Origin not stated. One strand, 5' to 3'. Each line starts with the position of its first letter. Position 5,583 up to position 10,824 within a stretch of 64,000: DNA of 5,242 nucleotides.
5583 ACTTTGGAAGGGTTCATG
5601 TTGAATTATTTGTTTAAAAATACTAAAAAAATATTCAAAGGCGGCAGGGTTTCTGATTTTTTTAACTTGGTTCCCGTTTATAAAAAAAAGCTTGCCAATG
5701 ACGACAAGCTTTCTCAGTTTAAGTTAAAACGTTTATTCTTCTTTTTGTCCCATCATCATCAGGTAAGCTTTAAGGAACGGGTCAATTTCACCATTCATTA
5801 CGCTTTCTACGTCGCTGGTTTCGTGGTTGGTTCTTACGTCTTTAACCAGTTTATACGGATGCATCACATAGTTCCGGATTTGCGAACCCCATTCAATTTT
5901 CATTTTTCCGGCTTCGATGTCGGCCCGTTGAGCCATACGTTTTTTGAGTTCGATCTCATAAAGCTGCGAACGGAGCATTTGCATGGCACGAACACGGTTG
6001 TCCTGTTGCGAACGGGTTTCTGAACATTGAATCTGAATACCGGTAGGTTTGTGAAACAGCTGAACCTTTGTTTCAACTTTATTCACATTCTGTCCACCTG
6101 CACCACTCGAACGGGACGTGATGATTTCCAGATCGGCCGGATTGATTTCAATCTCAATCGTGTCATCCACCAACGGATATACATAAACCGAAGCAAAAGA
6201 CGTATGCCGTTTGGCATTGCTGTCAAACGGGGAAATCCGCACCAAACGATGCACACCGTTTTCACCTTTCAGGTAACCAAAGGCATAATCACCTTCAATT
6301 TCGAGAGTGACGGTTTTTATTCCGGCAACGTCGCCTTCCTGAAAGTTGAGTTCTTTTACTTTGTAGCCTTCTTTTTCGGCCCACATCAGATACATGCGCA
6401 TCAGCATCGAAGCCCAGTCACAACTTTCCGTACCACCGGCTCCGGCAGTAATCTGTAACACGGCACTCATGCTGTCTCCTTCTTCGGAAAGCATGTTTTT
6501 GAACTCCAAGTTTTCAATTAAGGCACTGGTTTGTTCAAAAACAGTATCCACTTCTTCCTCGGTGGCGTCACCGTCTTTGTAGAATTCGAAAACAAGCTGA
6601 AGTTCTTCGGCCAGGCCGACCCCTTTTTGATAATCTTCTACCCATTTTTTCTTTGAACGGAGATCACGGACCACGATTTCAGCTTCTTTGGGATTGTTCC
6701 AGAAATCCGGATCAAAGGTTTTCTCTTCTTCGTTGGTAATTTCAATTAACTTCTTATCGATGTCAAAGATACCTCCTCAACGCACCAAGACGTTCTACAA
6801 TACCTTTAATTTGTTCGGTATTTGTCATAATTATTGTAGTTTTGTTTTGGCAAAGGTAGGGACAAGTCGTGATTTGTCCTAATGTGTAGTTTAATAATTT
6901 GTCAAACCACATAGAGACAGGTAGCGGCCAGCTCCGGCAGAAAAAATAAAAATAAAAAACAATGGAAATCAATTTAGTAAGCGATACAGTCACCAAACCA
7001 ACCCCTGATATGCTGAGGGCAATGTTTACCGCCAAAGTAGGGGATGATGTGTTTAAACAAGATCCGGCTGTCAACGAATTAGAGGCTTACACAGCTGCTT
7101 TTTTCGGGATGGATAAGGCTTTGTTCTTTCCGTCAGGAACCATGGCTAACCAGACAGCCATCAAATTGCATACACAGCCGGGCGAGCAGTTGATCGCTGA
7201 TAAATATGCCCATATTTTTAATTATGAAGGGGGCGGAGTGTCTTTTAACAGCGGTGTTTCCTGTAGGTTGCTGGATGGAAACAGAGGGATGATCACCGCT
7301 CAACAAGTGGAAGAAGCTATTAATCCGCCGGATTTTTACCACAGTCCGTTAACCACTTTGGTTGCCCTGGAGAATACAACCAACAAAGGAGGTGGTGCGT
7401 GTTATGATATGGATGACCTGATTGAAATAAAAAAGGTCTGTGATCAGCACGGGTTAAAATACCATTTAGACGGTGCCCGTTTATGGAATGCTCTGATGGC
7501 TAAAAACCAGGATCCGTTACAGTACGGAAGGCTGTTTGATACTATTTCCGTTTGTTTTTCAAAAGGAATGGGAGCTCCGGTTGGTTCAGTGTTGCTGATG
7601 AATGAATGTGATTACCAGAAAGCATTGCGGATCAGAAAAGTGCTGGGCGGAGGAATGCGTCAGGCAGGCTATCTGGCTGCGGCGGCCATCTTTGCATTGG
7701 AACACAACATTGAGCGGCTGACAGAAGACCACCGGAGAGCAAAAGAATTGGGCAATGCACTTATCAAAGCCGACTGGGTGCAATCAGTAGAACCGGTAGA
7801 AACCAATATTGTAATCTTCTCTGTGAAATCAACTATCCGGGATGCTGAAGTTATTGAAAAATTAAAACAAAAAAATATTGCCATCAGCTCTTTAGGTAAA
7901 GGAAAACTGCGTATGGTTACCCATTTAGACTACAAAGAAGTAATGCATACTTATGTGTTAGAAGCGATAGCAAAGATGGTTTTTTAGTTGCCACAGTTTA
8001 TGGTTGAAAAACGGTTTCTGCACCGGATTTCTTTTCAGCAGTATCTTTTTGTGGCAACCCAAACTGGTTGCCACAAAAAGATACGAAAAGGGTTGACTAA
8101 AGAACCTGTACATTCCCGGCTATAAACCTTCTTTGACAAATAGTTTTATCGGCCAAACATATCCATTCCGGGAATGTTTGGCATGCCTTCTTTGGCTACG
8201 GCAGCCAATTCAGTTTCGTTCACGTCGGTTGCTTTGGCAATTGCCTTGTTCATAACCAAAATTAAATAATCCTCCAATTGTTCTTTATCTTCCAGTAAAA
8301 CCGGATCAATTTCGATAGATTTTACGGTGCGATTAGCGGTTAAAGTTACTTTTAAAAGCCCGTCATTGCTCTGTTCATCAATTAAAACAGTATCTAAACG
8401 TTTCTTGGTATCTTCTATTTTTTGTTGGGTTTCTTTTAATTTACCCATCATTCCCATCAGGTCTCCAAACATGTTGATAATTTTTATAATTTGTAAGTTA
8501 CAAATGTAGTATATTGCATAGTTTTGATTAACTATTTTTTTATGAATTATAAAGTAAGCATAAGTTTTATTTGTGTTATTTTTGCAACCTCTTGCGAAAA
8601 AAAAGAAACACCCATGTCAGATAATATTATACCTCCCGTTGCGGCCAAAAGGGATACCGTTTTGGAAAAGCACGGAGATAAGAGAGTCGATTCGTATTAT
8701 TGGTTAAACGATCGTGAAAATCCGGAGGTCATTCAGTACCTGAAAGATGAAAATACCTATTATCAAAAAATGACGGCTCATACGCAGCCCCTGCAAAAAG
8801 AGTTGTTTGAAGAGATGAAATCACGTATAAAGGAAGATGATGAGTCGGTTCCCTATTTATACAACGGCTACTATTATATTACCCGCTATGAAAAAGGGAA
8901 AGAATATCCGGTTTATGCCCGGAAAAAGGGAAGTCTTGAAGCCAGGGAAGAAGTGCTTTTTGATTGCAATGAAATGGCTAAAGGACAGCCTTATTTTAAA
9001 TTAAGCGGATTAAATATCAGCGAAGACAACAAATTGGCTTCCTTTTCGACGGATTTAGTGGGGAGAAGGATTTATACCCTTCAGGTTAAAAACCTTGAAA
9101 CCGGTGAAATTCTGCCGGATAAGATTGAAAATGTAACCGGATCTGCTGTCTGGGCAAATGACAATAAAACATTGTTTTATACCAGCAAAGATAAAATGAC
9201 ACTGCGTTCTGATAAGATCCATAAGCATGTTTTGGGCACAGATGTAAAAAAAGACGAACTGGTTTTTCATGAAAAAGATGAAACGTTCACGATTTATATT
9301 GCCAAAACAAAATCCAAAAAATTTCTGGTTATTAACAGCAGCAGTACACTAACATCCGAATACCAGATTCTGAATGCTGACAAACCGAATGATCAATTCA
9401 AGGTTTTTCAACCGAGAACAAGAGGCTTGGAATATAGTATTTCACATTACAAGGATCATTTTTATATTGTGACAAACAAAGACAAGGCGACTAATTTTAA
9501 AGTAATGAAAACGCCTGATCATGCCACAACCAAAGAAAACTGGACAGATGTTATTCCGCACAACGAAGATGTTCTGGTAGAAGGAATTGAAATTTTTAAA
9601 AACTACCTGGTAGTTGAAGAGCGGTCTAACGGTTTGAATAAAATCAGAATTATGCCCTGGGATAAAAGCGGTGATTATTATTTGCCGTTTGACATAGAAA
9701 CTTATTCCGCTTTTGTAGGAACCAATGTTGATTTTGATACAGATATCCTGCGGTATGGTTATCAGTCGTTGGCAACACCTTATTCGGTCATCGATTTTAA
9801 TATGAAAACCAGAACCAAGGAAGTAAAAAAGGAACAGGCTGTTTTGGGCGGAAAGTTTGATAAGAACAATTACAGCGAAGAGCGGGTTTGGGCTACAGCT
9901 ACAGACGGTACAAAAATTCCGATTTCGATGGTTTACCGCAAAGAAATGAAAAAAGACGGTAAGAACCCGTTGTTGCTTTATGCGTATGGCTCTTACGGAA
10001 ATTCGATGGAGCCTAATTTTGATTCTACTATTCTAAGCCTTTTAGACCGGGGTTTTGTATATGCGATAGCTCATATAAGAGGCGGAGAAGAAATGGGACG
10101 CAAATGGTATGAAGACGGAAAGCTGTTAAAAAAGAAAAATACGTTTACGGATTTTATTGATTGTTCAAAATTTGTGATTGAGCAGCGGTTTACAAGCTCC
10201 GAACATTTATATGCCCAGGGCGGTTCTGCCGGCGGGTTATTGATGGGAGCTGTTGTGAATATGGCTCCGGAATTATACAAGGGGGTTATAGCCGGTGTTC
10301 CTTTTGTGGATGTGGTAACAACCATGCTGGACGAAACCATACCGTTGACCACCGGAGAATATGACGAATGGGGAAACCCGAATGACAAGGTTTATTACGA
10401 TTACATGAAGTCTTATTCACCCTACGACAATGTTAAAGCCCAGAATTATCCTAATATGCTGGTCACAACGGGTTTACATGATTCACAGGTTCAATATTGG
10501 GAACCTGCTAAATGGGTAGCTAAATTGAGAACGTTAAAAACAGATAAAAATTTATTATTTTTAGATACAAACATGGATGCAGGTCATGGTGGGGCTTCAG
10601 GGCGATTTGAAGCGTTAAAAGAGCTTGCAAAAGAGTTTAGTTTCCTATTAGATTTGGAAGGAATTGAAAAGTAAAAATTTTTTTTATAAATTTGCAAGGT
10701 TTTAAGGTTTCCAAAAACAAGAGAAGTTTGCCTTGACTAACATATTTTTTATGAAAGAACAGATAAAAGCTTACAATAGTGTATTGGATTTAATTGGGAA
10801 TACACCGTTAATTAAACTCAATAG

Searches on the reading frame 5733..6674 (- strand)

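Call 84: search_protein_families(library=pfam, proteins=[window:5733-6674:-], max_evalue=0.0001)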
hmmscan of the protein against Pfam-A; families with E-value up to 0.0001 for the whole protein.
window:5733-6674:- (313 aa): 2 families
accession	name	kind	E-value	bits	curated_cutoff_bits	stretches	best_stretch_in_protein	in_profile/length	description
PF03462.23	PCRF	-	2.8e-47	161.5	24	1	5-163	31-194/194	PCRF domain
PF00472.26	RF-1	-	1.4e-37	128.6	35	1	172-281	2-116/116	RF-1 domain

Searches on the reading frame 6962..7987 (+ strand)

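Call 84: search_protein_families(library=pfam, proteins=[window:6962-7987:+], max_evalue=0.0001)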
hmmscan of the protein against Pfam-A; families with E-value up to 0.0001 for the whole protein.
window:6962-7987:+ (341 aa): 1 family
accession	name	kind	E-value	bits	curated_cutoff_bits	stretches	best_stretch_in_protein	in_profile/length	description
PF01212.27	Beta_elim_lyase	-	5.2e-90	302.1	27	1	4-289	1-286/288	Beta-eliminating lyase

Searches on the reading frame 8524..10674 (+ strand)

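Call 84: search_protein_families(library=pfam, proteins=[window:8524-10674:+], max_evalue=0.0001)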
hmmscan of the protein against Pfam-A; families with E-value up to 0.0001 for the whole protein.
window:8524-10674:+ (716 aa): 2 families
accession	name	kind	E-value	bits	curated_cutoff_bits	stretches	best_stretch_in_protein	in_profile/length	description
PF02897.21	Peptidase_S9_N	-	1.5e-109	367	24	1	38-438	2-414/414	Prolyl oligopeptidase, N-terminal beta-propeller domain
PF00326.27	Peptidase_S9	-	1.2e-69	234.5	22.6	1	498-710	2-208/213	Prolyl oligopeptidase family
